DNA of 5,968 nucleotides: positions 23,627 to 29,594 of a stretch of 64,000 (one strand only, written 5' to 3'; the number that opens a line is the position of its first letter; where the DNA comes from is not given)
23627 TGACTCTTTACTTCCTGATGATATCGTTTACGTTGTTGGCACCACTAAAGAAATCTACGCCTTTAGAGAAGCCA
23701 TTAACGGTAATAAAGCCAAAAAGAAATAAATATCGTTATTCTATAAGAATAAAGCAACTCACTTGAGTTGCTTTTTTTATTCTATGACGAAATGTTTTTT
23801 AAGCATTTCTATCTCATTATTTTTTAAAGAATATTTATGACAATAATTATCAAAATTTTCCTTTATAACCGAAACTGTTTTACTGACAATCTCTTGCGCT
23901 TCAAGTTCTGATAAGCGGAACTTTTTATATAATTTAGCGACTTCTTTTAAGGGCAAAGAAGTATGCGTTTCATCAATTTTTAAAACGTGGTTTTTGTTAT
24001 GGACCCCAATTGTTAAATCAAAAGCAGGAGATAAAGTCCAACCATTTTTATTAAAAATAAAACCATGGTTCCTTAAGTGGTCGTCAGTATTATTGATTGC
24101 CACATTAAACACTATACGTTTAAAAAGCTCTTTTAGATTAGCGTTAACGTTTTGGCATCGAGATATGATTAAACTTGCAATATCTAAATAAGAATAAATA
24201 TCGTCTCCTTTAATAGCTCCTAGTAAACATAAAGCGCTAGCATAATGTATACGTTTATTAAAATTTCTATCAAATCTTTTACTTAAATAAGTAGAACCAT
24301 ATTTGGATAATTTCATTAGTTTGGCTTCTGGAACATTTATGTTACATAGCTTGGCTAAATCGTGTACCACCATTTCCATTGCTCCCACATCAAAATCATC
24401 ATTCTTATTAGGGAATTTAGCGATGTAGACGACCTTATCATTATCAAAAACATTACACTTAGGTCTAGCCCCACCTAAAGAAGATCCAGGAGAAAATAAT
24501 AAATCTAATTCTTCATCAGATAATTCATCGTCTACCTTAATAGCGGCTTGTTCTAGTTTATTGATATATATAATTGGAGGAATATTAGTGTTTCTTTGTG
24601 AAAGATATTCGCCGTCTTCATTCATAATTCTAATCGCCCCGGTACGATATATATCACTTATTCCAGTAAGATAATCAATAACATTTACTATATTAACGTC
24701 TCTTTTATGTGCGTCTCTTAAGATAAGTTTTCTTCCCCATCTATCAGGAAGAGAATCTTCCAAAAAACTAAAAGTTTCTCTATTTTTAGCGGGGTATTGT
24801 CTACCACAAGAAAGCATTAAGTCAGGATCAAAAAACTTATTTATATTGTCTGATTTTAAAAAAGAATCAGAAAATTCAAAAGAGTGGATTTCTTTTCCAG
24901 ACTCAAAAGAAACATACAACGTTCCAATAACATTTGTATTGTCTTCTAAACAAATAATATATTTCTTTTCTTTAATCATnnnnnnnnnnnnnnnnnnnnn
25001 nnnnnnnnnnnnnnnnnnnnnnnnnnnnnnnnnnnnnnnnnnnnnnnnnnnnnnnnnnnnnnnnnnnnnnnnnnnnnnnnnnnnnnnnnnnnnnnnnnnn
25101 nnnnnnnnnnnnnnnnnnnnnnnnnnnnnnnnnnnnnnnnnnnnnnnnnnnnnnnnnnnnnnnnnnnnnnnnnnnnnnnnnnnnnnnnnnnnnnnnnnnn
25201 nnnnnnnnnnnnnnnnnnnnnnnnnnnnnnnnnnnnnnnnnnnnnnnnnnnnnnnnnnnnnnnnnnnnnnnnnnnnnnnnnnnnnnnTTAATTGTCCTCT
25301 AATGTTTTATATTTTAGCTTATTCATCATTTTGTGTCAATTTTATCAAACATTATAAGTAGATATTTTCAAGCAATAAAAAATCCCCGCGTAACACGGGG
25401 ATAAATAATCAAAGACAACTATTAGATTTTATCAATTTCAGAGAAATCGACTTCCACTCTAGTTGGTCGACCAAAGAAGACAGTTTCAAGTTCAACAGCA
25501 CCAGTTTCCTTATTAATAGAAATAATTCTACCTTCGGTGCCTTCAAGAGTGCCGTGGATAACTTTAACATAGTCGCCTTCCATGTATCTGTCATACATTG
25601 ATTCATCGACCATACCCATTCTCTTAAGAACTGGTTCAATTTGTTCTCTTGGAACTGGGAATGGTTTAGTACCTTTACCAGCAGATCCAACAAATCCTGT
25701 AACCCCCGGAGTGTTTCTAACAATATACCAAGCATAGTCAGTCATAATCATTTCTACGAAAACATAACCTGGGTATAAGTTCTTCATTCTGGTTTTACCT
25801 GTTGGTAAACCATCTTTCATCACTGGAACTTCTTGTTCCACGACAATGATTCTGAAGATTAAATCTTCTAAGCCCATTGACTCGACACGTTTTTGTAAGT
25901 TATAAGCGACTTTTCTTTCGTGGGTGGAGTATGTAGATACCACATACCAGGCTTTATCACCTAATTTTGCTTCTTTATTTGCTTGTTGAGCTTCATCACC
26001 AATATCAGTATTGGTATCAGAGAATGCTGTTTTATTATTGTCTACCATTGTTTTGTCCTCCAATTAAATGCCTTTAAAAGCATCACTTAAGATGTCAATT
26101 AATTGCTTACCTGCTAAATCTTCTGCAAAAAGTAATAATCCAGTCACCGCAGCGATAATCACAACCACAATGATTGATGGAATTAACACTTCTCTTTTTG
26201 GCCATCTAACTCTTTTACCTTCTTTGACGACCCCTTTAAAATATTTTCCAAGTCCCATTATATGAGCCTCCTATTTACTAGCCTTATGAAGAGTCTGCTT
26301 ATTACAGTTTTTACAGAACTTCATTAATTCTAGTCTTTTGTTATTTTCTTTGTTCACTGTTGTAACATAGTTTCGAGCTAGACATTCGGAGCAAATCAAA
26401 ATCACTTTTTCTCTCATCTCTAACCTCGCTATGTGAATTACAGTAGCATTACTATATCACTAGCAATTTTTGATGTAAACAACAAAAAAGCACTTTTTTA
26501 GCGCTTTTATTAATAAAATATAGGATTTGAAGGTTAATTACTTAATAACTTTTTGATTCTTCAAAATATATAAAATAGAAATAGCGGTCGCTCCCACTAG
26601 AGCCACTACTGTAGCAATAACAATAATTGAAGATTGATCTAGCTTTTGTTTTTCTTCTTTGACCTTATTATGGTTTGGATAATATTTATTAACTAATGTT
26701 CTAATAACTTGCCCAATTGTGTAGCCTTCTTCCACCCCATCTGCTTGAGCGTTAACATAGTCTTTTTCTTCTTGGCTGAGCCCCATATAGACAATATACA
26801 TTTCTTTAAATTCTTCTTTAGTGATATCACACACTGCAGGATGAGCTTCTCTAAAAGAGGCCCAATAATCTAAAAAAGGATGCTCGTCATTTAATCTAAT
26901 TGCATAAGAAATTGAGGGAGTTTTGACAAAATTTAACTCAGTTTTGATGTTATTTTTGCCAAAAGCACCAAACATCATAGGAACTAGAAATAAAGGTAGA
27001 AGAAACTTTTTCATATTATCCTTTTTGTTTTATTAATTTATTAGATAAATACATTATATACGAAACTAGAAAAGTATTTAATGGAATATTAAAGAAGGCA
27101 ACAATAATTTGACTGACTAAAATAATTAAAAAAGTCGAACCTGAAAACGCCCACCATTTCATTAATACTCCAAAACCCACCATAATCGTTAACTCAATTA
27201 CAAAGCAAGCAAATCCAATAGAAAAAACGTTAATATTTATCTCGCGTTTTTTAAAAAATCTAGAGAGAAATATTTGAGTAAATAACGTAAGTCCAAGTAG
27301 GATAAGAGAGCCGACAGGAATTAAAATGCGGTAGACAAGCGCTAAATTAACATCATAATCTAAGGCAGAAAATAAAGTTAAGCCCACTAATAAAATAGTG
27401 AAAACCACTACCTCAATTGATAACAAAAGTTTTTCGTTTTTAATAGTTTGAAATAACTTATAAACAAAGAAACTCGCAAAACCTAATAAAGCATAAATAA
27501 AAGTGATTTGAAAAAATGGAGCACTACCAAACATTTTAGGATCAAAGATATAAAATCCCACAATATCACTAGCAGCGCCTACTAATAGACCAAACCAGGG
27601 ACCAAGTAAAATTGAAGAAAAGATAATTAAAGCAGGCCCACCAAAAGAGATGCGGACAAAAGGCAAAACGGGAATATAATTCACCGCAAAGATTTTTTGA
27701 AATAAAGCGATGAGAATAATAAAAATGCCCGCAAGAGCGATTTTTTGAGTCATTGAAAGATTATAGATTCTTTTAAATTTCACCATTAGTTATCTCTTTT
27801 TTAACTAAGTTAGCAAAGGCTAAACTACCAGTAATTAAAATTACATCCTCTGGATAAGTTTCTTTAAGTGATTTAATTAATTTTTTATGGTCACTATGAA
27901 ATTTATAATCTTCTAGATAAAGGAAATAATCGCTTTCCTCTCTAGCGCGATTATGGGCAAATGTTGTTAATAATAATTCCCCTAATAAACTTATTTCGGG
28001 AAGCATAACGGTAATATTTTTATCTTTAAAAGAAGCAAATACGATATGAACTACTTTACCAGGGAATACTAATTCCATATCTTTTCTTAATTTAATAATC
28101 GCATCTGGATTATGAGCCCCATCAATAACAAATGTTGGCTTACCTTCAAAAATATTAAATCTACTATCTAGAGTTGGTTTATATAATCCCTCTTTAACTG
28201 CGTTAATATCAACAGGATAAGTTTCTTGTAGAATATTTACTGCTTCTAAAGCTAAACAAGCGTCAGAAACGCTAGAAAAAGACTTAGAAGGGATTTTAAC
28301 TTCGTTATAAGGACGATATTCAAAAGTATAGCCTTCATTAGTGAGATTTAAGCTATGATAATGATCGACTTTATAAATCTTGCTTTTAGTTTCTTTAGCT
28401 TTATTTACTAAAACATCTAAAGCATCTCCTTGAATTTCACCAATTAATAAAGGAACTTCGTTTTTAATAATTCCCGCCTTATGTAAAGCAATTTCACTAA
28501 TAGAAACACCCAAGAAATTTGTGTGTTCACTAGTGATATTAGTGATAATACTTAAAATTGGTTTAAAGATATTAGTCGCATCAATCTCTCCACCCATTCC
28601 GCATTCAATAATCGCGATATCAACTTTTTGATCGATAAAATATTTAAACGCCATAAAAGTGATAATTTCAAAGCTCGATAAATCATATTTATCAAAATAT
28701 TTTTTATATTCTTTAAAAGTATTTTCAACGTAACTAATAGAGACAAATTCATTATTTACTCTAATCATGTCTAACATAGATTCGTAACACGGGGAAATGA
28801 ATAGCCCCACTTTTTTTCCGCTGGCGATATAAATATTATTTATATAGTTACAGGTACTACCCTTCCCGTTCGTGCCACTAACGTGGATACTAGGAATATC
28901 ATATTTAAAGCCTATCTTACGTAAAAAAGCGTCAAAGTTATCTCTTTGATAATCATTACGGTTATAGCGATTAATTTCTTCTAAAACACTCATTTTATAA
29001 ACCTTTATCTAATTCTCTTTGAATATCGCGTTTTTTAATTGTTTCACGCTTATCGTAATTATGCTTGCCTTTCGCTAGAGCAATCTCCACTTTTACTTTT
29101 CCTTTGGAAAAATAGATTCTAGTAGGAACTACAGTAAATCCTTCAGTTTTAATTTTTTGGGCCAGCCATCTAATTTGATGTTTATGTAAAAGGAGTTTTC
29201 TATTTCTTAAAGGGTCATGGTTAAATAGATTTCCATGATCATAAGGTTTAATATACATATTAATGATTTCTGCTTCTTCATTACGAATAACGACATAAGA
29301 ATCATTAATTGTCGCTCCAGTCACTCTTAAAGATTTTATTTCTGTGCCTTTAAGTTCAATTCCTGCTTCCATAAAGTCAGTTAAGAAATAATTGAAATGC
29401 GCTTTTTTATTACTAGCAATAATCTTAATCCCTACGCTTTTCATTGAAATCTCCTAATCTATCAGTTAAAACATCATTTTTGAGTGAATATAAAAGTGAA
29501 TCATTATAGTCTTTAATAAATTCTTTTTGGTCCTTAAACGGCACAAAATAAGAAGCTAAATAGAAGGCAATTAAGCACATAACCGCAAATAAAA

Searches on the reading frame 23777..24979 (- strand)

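Call 54: search_protein_families(library=pfam, proteins=[window:23777-24979:-], max_evalue=0.001)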
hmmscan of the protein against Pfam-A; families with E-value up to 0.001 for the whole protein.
window:23777-24979:- (400 aa): 1 family
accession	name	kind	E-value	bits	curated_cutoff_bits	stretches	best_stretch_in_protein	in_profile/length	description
PF07804.18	HipA_C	-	2.1e-43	148.9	30.5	1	166-374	1-211/213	HipA-like C-terminal domain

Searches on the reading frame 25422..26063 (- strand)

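Call 54: search_protein_families(library=pfam, proteins=[window:25422-26063:-], max_evalue=0.001)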
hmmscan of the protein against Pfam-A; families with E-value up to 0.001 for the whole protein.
window:25422-26063:- (213 aa): 3 families
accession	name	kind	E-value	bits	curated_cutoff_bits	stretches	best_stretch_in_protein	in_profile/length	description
PF02357.24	NusG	-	1.2e-24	87.1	22.2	1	37-144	1-91/93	Transcription termination factor nusG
PF00467.35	KOW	-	0.00024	21.2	22.3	1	162-192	1-31/32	KOW motif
PF23287.1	KOW7_SPT5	-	0.00046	20.4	27.1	1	162-193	5-36/52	Transcription elongation factor SPT5, seventh KOW domain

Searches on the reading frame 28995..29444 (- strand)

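Call 54: search_protein_families(library=pfam, proteins=[window:28995-29444:-], max_evalue=0.001)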
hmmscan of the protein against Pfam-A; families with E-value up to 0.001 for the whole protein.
window:28995-29444:- (149 aa): 1 family
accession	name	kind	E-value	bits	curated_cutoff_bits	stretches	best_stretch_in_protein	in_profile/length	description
PF01668.23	SmpB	-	3e-57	193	27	1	9-147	1-139/143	SmpB protein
